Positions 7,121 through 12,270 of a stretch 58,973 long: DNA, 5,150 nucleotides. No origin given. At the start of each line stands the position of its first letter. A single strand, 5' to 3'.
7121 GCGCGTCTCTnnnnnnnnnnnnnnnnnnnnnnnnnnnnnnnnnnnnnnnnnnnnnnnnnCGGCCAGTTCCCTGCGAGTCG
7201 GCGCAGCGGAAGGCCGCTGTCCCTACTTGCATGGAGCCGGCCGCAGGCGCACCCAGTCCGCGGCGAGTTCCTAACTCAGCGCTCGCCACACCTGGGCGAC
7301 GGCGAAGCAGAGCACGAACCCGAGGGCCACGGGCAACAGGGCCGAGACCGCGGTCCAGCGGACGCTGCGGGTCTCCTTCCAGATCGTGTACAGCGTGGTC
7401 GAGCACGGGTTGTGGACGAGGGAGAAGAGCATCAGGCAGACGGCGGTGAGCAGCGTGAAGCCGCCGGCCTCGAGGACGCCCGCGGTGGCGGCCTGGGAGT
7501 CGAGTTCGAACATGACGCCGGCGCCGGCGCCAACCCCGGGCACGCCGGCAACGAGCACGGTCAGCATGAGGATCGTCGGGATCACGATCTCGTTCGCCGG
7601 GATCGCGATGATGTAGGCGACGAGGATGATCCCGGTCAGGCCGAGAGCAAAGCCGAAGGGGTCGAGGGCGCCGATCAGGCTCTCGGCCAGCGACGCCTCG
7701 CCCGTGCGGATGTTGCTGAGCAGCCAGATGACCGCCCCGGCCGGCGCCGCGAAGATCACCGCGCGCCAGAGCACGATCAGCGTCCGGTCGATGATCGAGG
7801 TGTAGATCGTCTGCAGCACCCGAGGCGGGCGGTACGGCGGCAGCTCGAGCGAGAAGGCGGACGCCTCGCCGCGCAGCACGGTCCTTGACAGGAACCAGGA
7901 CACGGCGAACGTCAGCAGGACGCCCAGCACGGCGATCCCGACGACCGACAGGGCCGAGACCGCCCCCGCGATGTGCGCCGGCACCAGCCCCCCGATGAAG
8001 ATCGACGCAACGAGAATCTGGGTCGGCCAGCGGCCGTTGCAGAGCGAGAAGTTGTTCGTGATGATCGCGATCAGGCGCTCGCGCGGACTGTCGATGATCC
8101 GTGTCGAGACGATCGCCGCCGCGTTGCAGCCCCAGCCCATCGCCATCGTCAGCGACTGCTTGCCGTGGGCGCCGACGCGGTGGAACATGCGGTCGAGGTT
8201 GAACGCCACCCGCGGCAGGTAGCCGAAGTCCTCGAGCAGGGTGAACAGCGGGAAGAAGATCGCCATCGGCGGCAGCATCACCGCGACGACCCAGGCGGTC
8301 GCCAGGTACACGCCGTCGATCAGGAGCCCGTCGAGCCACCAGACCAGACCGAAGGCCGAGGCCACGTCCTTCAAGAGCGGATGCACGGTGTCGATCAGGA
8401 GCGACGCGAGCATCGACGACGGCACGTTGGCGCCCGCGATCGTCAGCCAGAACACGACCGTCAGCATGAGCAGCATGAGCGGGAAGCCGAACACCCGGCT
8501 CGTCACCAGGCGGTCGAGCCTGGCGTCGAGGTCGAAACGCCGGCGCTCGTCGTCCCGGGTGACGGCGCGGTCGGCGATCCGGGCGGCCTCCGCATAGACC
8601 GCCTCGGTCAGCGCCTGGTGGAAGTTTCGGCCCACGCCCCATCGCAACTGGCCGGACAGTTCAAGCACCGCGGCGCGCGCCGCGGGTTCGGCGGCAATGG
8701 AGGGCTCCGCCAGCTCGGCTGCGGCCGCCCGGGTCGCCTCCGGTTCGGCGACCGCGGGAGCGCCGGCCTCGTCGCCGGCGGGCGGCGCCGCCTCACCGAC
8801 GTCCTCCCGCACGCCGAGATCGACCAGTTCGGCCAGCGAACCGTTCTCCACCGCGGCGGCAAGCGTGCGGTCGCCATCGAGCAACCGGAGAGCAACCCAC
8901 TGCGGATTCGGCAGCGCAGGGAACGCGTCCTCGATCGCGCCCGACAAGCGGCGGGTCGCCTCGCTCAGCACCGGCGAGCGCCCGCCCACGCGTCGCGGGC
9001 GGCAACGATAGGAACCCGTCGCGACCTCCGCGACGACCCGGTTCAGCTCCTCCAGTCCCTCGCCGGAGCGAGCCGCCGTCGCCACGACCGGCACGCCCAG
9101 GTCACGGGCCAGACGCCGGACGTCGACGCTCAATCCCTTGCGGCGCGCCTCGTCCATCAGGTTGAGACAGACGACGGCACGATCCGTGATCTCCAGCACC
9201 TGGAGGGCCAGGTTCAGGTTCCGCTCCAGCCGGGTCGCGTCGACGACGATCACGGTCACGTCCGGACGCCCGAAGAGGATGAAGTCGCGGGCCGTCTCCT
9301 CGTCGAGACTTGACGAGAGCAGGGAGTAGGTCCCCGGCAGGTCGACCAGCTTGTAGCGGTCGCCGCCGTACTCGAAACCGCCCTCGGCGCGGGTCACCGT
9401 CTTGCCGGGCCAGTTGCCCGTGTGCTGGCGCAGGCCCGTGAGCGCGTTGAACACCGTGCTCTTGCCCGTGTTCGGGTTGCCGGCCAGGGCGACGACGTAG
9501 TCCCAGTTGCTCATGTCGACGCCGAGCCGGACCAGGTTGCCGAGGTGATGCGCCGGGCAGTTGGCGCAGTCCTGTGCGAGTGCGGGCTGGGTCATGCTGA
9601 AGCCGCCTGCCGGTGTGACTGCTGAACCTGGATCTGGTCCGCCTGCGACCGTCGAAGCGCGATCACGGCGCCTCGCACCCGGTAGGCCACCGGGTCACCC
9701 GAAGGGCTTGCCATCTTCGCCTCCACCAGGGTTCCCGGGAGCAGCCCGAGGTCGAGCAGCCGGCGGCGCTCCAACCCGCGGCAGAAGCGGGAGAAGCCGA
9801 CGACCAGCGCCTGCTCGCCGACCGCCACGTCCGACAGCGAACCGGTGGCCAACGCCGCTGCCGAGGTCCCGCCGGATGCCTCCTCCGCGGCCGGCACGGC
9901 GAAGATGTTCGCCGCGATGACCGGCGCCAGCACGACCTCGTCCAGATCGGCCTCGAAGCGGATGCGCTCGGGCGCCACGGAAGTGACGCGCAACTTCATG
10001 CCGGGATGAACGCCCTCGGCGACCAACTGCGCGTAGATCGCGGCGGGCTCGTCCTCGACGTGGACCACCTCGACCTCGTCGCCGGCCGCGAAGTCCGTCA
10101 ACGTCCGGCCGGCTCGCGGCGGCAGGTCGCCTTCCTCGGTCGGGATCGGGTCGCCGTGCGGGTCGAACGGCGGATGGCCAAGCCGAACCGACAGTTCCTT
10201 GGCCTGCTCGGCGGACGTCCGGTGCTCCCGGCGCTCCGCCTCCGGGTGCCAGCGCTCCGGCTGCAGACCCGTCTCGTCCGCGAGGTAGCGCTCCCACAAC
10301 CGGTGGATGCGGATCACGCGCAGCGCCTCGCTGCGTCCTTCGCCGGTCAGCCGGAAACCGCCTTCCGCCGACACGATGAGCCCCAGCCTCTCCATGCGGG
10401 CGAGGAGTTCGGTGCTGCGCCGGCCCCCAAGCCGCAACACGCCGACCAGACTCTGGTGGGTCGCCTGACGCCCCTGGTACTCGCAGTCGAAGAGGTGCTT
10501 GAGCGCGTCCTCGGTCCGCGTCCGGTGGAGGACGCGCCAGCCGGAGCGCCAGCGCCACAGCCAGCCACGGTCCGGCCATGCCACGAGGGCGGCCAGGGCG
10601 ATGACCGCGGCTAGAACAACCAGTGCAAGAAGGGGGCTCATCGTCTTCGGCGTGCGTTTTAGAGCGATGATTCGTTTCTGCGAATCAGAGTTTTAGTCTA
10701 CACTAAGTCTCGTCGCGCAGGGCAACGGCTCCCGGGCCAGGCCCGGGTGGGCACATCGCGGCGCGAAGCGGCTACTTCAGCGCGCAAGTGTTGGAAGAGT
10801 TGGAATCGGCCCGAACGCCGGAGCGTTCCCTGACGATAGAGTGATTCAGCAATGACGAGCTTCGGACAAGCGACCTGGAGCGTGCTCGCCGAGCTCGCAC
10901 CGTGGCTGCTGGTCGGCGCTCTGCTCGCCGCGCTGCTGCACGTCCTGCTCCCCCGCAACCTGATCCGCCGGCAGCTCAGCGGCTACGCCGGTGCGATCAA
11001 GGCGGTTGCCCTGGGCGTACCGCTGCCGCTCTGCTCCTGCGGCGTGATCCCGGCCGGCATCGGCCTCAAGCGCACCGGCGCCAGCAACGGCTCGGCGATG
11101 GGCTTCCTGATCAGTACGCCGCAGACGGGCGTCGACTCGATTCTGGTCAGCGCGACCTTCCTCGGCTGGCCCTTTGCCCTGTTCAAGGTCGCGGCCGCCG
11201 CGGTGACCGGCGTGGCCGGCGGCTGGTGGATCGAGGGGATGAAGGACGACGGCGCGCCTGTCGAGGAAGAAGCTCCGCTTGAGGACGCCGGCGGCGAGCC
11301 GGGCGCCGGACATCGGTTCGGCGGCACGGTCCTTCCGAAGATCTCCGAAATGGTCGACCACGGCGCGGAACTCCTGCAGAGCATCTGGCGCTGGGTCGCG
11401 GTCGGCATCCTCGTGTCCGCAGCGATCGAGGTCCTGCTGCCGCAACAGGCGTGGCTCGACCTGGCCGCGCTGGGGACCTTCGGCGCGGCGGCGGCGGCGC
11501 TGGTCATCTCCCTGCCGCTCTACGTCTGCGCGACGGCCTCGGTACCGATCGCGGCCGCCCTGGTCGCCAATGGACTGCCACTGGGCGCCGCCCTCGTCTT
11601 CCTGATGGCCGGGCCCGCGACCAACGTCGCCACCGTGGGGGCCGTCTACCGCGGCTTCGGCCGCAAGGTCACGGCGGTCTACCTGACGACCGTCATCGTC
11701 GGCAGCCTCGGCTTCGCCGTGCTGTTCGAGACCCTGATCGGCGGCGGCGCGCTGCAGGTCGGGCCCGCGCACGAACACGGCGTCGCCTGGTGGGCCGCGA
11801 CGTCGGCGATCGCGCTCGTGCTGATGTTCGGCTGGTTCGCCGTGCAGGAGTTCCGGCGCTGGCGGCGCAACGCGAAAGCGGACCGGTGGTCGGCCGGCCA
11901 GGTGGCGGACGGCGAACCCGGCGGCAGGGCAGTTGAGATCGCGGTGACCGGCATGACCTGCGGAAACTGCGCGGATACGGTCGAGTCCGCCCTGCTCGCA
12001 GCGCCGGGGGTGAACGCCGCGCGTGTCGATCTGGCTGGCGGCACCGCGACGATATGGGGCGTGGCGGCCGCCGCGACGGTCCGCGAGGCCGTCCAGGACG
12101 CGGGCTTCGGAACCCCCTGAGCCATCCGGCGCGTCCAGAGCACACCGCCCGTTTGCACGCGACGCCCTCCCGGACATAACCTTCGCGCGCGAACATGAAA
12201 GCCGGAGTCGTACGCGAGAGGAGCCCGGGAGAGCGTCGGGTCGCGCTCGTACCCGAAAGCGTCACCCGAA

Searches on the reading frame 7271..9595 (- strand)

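Call 73: search_protein_families(library=pfam, proteins=[window:7271-9595:-], max_evalue=0.0001)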
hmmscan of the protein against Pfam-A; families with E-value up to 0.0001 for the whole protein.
window:7271-9595:- (774 aa): 4 families
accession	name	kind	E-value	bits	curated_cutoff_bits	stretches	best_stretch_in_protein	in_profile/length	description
PF02421.24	FeoB_N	-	2.2e-58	196.6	27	1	34-186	2-154/156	Ferrous iron transport protein B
PF07670.19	Gate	-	4e-23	82.3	29.6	2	439-528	3-99/104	Nucleoside recognition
PF01926.29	MMR_HSR1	-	3.5e-18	66.2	21.9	1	35-134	2-100/113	50S ribosome-binding GTPase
PF07664.17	FeoB_C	-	3.3e-13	49.6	26.6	1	551-600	1-51/54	Ferrous iron transport protein B C terminus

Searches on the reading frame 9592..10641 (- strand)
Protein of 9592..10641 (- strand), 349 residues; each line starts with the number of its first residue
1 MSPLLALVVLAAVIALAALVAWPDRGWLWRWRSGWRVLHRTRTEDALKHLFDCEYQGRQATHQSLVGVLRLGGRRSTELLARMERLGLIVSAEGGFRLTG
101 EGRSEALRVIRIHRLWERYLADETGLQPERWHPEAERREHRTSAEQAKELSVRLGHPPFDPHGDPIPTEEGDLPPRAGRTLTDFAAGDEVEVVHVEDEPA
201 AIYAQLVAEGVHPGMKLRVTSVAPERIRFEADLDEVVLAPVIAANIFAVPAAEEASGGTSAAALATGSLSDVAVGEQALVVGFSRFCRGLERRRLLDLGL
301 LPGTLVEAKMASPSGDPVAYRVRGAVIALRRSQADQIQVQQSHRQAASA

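Call 73: search_protein_families(library=pfam, proteins=[window:9592-10641:-], max_evalue=0.0001)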
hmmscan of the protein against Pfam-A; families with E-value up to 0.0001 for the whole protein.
window:9592-10641:- (349 aa): 2 families
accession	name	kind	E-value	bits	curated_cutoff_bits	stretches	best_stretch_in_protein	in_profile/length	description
PF04023.20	FeoA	-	2.3e-23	82.5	23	2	268-340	2-73/74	FeoA domain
PF02742.21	Fe_dep_repr_C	-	1.5e-22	79.8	27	1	99-168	1-70/70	Iron dependent repressor, metal binding and dimerisation domain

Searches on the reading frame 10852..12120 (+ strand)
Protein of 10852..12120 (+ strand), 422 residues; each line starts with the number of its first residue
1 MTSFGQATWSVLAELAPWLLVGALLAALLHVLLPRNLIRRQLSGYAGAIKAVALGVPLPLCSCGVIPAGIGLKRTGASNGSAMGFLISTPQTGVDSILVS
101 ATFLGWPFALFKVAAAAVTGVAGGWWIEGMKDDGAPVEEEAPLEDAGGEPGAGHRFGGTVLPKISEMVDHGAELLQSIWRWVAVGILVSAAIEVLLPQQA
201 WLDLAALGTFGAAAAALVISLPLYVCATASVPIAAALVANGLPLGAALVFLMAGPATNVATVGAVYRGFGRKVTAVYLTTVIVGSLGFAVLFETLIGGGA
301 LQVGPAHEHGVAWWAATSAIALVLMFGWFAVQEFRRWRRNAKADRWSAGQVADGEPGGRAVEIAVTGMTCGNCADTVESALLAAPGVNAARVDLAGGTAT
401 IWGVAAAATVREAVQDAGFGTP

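Call 73: search_protein_families(library=pfam, proteins=[window:10852-12120:+], max_evalue=0.0001)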
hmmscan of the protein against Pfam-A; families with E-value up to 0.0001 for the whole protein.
window:10852-12120:+ (422 aa): 2 families
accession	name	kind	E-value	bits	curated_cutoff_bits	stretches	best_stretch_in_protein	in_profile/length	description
PF03773.19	ArsP_1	-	3.1e-44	151.8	32.3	1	8-293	9-293/294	Predicted permease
PF00403.32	HMA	-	2.2e-13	50.8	24.8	1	363-419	2-61/62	Heavy-metal-associated domain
